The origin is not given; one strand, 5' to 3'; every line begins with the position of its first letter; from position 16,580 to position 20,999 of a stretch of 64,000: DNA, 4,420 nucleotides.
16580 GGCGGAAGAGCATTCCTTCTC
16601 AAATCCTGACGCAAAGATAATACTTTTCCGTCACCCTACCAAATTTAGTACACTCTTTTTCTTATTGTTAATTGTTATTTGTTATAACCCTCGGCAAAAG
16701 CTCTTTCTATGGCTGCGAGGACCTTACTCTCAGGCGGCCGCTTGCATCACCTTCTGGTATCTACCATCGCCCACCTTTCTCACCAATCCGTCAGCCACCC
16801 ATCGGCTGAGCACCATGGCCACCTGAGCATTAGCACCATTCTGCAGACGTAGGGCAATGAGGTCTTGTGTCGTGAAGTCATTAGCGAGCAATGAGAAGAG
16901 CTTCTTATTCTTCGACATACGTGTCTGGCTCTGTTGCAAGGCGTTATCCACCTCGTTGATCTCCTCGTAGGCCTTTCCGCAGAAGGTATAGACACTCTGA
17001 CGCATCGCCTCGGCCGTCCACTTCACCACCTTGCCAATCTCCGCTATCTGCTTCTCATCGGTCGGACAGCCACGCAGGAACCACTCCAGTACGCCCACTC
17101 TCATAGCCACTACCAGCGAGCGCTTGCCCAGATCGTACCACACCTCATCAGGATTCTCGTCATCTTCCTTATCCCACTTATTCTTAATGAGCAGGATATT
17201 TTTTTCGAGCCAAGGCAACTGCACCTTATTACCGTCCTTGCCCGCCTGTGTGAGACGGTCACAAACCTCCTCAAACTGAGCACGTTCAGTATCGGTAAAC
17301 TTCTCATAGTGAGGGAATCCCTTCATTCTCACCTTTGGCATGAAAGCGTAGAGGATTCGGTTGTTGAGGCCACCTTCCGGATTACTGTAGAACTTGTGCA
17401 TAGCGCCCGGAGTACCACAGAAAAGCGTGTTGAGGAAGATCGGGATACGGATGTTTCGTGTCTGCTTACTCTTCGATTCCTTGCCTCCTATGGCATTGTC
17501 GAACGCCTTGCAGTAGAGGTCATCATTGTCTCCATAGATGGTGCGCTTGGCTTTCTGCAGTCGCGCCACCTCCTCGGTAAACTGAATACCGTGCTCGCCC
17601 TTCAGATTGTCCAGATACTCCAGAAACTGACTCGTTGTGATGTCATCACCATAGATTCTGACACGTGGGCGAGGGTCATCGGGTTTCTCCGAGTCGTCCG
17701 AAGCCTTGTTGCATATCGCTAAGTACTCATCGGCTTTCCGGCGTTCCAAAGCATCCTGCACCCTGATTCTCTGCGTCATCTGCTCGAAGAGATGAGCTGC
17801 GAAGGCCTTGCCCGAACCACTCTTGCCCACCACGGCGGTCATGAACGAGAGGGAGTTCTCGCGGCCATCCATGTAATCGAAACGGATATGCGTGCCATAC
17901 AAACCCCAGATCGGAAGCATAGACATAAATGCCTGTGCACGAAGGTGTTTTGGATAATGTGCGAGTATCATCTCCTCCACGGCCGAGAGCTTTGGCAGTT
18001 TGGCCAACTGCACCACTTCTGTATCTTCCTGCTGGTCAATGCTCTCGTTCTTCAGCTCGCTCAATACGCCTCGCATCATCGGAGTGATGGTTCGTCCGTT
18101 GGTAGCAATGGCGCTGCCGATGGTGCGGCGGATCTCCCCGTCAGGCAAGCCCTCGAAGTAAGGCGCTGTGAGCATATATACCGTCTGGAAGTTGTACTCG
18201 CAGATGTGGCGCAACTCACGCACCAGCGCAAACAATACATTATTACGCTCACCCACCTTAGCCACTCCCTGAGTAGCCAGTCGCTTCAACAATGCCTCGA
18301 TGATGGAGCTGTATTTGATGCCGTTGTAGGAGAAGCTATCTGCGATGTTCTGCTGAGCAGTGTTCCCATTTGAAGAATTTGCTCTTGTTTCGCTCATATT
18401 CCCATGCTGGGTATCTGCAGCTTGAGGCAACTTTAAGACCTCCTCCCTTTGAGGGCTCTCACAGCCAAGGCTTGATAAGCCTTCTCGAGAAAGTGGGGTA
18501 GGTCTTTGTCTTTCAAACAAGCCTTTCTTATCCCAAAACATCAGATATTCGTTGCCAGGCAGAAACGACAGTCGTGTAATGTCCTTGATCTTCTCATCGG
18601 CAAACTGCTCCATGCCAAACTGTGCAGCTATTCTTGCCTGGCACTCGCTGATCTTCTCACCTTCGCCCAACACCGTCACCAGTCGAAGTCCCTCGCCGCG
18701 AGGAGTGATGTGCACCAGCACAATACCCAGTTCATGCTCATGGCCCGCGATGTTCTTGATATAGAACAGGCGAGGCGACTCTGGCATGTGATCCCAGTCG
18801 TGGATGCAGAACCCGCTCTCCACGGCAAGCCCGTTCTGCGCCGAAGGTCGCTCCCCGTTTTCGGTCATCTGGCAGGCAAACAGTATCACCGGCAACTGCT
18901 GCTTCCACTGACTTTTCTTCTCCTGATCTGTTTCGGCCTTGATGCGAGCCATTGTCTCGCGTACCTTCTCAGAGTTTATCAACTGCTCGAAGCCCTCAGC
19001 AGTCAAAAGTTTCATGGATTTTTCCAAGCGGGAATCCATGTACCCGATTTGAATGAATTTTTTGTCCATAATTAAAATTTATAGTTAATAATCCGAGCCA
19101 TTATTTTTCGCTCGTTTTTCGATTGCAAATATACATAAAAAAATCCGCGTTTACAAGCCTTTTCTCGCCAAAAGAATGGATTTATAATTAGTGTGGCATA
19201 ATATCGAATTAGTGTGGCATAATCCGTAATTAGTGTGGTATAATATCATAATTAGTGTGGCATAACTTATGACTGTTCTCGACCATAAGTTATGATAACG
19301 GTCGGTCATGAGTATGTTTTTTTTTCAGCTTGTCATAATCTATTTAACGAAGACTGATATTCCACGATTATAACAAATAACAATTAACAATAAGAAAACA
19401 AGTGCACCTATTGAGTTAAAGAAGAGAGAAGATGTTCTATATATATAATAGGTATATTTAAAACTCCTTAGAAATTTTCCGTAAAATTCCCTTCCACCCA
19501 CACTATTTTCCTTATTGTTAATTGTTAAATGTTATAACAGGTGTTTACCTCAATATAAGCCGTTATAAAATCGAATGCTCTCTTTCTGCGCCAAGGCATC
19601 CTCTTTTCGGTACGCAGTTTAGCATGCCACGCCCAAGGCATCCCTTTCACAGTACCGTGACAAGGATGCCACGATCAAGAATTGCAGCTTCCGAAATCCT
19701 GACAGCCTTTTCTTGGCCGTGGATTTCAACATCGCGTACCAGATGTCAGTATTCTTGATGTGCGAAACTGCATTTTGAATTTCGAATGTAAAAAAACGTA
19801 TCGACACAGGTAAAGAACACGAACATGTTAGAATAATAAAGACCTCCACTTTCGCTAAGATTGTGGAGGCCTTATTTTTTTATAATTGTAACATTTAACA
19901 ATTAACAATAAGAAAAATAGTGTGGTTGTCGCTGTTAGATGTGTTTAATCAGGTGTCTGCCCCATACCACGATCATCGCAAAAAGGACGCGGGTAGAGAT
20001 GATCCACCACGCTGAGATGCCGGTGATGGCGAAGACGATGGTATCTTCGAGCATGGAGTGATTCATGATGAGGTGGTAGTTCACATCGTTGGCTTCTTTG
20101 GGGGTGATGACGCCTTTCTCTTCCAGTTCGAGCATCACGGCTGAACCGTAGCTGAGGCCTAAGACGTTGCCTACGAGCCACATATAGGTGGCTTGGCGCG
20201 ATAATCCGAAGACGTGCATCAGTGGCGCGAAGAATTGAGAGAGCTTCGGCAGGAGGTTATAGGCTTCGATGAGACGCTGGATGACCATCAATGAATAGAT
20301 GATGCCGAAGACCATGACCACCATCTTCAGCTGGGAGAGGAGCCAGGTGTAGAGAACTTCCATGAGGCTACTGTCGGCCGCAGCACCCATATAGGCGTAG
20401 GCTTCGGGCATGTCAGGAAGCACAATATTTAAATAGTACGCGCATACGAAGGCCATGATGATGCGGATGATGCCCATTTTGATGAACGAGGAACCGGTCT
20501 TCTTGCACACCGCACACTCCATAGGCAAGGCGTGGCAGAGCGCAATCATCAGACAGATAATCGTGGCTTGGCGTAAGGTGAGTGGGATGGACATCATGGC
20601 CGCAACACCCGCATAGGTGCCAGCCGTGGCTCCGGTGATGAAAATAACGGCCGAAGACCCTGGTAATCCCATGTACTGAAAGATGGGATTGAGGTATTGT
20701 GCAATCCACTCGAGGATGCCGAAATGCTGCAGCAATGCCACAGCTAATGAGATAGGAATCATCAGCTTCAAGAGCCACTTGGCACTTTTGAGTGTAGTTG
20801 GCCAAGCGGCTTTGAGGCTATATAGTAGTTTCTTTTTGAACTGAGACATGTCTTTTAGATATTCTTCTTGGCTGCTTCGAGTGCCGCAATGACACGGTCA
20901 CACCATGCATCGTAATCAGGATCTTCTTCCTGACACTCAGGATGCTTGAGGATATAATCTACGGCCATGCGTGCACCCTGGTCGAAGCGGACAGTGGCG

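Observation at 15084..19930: Integrase-less replicon-like island: iteron origin + primase-helicase + two unknown genes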

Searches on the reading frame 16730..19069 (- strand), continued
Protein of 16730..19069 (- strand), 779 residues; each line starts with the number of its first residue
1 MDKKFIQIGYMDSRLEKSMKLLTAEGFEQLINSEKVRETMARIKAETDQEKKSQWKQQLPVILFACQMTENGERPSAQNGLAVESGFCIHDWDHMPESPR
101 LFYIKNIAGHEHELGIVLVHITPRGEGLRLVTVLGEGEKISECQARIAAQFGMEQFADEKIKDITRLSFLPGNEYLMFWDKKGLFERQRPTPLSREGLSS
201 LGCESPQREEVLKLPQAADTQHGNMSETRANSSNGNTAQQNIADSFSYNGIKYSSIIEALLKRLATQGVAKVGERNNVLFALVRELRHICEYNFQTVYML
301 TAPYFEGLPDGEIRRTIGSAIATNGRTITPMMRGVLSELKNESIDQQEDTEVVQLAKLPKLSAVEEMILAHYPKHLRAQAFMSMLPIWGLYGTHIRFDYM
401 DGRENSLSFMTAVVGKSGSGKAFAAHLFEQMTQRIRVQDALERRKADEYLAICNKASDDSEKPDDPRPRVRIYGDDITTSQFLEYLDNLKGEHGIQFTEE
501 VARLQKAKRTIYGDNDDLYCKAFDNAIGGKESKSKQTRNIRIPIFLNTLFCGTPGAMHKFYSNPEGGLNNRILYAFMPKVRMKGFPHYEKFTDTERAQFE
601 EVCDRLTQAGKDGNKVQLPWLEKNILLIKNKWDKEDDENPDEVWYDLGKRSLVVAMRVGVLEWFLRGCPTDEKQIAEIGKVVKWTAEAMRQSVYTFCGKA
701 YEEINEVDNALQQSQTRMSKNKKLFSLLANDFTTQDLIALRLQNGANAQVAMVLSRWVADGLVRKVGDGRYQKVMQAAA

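Call 66: search_dna_similar(query=window:16730-19069:-, collection=phages, mode=protein, max_evalue=0.00001, max_rows=25)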
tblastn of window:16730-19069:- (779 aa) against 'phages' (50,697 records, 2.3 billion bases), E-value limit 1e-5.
Records with a match: 1; places in all: 1; records where one place covers at least 80% of the query: 0.
Best place of each record, by identity: <60% 1.
By first word of the organism name: Bacteriophage 1.
By host as written in the record: - 1.
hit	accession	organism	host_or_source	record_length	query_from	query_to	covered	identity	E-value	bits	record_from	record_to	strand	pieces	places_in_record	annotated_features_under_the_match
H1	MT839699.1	Bacteriophage sp.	human fecal samples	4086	115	578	60%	23.3%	4e-25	117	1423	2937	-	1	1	record has no annotation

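Call 70: find_related_loci(query=A1, collection=viral_contigs, flank=10000)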
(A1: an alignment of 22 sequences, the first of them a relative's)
Query A1 (779 aa) in viral_contigs; peptide patterns used: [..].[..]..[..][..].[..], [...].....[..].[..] (x = any residue, [..] = any of these).
45 stretches matched a pattern, but none encodes a relative of the query by tblastn (E <= 1e-3).

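Call 71: find_encoding_contigs(protein=P0083, flank=8000, max_places=2)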
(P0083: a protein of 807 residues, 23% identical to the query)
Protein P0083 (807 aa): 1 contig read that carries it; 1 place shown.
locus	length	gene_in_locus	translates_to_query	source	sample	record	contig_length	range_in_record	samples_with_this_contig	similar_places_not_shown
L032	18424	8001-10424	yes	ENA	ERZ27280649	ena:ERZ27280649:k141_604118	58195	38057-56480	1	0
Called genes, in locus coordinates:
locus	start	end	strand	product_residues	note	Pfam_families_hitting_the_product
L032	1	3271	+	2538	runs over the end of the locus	PF14349:SprA_N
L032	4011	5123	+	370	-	-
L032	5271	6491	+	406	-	-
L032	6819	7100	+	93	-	-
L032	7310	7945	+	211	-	PF09669:Phage_pRha, PF03374:ANT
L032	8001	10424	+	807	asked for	PF08800:BT4734-like_N (weak), PF13148:DUF3987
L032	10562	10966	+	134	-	-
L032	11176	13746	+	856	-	PF00521:DNA_topoisoIV, PF03989:DNA_gyraseA_C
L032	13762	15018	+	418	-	PF07719:TPR_2 (faint), PF13428:TPR_14 (faint), PF00515:TPR_1 (faint), PF13432:TPR_16 (faint)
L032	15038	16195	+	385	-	PF07719:TPR_2 (faint), PF12895:ANAPC3 (faint), PF13176:TPR_7 (faint), PF13428:TPR_14 (faint), PF13432:TPR_16 (faint), PF14559:TPR_19 (faint)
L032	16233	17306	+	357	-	PF02350:Epimerase_2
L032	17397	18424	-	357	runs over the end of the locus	PF00710:Asparaginase, PF17763:Asparaginase_C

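Call 72: find_encoding_contigs(protein=P0069, flank=8000, max_places=2)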
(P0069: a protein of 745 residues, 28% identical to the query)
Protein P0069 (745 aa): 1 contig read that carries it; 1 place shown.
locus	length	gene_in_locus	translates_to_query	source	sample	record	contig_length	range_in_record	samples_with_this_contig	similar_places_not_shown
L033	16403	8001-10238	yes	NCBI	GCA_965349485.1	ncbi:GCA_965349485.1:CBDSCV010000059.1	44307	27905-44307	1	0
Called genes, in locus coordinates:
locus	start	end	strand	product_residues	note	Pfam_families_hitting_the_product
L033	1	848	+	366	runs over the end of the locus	PF11276:DUF3078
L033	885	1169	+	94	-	PF06005:ZapB (faint)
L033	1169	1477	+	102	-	PF05164:ZapA (weak)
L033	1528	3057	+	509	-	PF12072:RNase_Y_N, PF00013:KH_1, PF01966:HD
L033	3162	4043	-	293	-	PF01678:DAP_epimerase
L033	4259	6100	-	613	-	PF03485:Arg_tRNA_synt_N (faint), PF00750:tRNA-synt_1d, PF05746:DALR_1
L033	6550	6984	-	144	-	-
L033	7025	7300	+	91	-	PF11325:DUF3127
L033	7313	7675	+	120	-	-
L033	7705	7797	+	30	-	-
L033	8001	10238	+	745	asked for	-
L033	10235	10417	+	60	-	-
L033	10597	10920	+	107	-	-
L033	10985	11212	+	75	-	-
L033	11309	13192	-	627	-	PF00270:DEAD, PF04851:ResIII (weak), PF00271:Helicase_C, PF28538:Helicase_helical, PF03880:DbpA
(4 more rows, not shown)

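Call 80: search_protein_families(library=pfam, proteins=[L004:7996-8715:+, L004:6086-7498:+, L004:5189-5929:-, L004:4150-4905:-], max_evalue=0.001)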
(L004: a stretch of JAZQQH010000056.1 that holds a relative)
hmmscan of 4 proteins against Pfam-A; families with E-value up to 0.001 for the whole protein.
L004:7996-8715:+ (239 aa): 1 family
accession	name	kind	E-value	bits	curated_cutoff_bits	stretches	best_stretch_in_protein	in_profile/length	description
PF11188.13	DUF2975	-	1.8e-14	54.2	27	1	120-239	16-130/130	Protein of unknown function (DUF2975)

L004:6086-7498:+ (470 aa): 4 families
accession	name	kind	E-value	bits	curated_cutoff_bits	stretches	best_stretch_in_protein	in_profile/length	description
PF01189.24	Methyltr_RsmB-F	-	1.8e-35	122.9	27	1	107-296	9-198/199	16S rRNA methyltransferase RsmB/F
PF13636.12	Methyltranf_PUA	-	2.6e-19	69.4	27.6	1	418-467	1-49/49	RNA-binding PUA-like domain of methyltransferase RsmF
PF17125.10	Methyltr_RsmF_N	-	1.2e-16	61.3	34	1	3-91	1-86/86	N-terminal domain of 16S rRNA methyltransferase RsmF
PF01728.25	FtsJ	-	0.0008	19.8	24.1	0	104-186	19-104/181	FtsJ-like methyltransferase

L004:5189-5929:- (246 aa): 1 family
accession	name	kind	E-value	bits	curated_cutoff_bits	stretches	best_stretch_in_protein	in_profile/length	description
PF00590.25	TP_methylase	-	3.3e-05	24.4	27.8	1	63-216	57-210/212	Tetrapyrrole (Corrin/Porphyrin) Methylases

L004:4150-4905:- (251 aa): 2 families
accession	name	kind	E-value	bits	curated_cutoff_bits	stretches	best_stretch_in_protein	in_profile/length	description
PF12706.13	Lactamase_B_2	-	2.3e-16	60.4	27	1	2-166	33-192/200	Beta-lactamase superfamily domain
PF00753.33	Lactamase_B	-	0.00032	21.2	22.7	1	2-70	46-111/196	Metallo-beta-lactamase superfamily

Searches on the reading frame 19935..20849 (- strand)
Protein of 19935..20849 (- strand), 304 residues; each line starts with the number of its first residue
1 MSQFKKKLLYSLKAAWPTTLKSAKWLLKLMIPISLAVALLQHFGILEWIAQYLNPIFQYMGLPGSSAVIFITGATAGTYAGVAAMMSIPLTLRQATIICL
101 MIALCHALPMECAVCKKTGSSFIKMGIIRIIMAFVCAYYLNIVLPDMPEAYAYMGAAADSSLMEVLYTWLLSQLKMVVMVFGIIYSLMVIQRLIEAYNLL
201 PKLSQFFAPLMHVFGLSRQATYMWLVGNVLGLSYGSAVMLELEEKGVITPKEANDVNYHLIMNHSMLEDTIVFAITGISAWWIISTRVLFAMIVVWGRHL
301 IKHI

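Call 24: find_encoding_contigs(protein=window:19935-20849:-, flank=8000, max_places=8)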
Protein window:19935-20849:- (304 aa): no gene with exactly this product is on record in the collection.

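Call 78: find_related_loci(query=window:19935-20849:-, collection=metagenome_contigs, flank=10000)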
Query window:19935-20849:- (304 aa) in metagenome_contigs; peptide patterns used: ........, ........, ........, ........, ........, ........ (x = any residue, [..] = any of these).
177 stretches matched a pattern; 98 encode a relative of the query (tblastn E <= 1e-3); the best 80 are kept; 80 distinct loci.
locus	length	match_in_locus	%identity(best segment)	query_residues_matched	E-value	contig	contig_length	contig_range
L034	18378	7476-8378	71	2-302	3e-139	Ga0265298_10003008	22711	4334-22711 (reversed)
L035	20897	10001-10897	69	6-304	1e-138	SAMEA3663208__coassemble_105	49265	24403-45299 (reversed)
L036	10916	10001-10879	73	12-304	5e-138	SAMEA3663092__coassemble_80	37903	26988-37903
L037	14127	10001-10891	70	6-302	5e-138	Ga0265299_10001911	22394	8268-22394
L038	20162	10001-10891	70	6-302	6e-138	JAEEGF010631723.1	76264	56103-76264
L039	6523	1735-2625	71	6-302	3e-138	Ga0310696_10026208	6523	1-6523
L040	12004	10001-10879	73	12-304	1e-137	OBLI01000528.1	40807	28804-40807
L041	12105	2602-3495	69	7-303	4e-137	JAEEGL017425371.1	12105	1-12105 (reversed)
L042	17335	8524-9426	70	2-302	2e-137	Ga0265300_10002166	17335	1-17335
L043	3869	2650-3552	70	2-302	1e-140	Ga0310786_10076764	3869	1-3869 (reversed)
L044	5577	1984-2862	72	6-298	1e-137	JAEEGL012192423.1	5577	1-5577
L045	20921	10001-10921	68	3-302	8e-137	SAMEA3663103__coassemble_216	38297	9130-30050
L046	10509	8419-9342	68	2-302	8e-137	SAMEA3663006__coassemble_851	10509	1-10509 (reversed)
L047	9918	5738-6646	69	2-304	1e-136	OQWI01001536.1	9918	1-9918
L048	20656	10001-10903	70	2-302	5e-137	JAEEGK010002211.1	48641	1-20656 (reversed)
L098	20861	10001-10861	58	19-304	4e-107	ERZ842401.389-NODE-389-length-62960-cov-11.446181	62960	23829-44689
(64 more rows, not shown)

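Call 80: search_protein_families(library=pfam, proteins=[window:19935-20849:-], max_evalue=0.001)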
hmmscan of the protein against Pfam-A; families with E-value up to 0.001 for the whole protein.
window:19935-20849:- (304 aa): 1 family
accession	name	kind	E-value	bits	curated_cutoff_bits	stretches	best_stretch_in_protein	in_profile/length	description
PF07670.19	Gate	-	3e-17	63.4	29.6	2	24-107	2-92/104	Nucleoside recognition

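Call 103: search_protein_families(library=pfam, proteins=[L098:2454-4784:-, L098:4907-5530:-, L098:5481-6110:-, L098:1195-2391:-, L098:377-1171:-, L098:6940-9141:+], max_evalue=0.01)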
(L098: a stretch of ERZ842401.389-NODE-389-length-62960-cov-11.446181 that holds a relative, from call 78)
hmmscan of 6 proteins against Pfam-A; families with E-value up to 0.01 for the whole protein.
L098:2454-4784:- (776 aa): 2 families
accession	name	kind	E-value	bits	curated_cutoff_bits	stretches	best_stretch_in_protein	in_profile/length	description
PF13148.11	DUF3987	-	7.8e-09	35.6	27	1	430-579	91-232/364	Protein of unknown function (DUF3987)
PF08800.15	BT4734-like_N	-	3.7e-07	30.8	22.4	1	88-161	4-75/134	BT4734-like, N-terminal domain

L098:4907-5530:- (207 aa): 0 families

L098:5481-6110:- (209 aa): 0 families

L098:1195-2391:- (398 aa): 1 family
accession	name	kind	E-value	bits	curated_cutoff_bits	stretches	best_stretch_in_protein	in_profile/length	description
PF04616.20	Glyco_hydro_43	-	5.7e-41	141.2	32.2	1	86-394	10-288/288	Glycosyl hydrolases family 43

L098:377-1171:- (264 aa): 1 family
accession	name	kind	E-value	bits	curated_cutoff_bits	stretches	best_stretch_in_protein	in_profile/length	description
PF00459.30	Inositol_P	-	1e-68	232.2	27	1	12-242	4-241/271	Inositol monophosphatase family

L098:6940-9141:+ (733 aa): 0 families
